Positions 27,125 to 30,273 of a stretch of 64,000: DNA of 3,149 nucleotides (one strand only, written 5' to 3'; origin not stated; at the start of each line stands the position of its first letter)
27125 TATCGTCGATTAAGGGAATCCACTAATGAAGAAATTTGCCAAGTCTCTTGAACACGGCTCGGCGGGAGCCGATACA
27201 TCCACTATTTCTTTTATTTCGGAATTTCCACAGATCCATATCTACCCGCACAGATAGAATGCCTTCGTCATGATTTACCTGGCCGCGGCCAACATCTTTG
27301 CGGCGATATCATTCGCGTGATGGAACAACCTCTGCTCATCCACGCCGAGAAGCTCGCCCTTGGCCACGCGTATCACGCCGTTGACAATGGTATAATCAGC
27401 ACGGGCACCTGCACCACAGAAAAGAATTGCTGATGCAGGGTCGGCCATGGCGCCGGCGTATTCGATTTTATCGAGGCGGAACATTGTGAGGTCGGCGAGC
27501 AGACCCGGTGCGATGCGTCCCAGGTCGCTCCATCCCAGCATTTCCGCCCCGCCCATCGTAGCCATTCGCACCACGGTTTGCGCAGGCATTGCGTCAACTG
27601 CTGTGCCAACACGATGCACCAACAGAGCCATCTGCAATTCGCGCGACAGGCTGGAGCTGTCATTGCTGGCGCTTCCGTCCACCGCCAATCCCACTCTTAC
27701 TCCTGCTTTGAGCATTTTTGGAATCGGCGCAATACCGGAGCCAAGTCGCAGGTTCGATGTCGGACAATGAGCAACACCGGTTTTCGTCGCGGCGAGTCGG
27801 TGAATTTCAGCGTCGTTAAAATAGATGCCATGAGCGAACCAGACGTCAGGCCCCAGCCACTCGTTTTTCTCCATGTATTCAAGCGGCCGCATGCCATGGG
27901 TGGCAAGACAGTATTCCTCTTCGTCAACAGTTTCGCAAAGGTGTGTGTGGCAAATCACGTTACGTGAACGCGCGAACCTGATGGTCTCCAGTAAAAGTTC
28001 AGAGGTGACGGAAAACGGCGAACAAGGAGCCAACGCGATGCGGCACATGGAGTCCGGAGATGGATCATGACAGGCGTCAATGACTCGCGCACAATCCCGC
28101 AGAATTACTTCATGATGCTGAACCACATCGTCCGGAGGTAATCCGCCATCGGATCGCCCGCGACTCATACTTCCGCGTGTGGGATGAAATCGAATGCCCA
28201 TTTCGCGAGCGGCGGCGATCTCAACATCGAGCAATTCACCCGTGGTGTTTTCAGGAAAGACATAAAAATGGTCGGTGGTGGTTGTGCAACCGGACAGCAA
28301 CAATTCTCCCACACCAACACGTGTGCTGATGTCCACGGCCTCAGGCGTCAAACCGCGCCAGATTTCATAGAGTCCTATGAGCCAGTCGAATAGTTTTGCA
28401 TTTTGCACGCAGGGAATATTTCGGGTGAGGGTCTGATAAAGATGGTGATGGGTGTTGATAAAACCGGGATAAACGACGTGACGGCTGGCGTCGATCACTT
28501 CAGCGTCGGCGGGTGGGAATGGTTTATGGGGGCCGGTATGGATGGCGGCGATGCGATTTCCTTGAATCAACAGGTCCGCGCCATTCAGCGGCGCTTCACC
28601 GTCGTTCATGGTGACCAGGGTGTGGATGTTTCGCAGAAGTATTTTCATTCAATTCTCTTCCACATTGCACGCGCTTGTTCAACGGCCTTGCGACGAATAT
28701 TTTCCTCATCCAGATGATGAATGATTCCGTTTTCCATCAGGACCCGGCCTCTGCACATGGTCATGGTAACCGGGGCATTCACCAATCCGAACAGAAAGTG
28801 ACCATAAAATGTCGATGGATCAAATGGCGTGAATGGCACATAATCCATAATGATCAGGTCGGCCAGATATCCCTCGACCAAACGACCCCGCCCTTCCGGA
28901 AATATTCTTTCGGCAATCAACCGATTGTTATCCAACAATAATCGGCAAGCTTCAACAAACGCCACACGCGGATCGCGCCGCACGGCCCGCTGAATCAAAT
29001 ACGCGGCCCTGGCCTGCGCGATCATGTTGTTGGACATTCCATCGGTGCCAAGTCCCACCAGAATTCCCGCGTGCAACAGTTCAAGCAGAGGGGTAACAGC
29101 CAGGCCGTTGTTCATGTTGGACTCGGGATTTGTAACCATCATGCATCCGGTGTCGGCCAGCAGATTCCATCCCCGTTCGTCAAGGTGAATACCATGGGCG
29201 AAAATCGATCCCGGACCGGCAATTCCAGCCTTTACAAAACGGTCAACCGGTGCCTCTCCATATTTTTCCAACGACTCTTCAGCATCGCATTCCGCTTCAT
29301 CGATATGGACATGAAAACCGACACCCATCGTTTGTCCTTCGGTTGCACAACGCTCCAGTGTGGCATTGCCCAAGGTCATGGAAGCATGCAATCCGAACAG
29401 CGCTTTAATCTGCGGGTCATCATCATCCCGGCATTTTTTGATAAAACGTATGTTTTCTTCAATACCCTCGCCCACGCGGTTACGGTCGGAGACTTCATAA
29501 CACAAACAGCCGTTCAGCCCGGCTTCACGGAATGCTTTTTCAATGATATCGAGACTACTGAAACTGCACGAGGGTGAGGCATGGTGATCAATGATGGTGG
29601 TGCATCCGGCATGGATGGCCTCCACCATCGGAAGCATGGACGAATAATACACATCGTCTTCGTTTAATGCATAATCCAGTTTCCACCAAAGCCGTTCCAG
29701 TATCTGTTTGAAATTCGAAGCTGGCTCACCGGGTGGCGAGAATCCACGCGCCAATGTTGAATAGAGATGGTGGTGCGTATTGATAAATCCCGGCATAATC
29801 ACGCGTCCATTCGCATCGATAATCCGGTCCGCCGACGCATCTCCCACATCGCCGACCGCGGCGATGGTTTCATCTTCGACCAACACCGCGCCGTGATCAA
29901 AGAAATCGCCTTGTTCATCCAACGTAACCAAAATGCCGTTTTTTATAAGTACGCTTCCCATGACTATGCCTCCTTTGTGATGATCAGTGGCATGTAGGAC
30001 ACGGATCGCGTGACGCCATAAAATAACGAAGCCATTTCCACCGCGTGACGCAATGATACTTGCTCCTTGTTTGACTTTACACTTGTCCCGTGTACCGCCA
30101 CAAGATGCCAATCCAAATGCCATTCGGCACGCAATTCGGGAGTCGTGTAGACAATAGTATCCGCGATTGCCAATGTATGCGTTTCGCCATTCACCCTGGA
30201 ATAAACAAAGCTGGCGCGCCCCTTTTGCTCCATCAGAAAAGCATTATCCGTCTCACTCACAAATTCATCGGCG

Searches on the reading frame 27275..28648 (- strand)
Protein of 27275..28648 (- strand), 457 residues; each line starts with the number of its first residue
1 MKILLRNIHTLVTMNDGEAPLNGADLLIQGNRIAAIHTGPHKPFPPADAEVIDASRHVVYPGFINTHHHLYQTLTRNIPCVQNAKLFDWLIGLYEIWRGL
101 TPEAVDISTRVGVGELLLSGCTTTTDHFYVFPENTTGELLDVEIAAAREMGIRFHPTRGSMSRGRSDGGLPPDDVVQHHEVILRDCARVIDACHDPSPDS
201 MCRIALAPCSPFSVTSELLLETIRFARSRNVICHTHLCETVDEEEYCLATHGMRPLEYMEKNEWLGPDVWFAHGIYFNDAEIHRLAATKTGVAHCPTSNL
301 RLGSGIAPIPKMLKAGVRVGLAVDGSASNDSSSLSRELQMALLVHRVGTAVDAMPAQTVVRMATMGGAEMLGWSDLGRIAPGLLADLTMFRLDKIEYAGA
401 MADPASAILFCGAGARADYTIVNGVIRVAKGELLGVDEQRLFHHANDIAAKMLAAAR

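Call 46: search_protein_families(library=pfam, proteins=[window:27275-28648:-], max_evalue=0.00001)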
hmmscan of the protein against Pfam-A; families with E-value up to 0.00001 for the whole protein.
window:27275-28648:- (457 aa): 2 families
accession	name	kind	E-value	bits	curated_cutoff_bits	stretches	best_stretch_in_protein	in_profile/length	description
PF01979.26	Amidohydro_1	-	4.1e-58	197.7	25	1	58-425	1-343/345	Amidohydrolase family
PF07969.17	Amidohydro_3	-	1.1e-13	51.9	29.7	1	269-426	308-470/472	Amidohydrolase family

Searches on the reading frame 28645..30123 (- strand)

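Call 46: search_protein_families(library=pfam, proteins=[window:28645-30123:-], max_evalue=0.00001)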
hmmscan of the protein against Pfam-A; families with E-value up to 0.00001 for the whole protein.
window:28645-30123:- (492 aa): 2 families
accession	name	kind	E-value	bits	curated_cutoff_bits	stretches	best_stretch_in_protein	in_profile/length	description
PF01979.26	Amidohydro_1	-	2.1e-38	132.9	25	1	108-461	1-344/345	Amidohydrolase family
PF07969.17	Amidohydro_3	-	9.9e-17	62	29.7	2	338-462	351-471/472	Amidohydrolase family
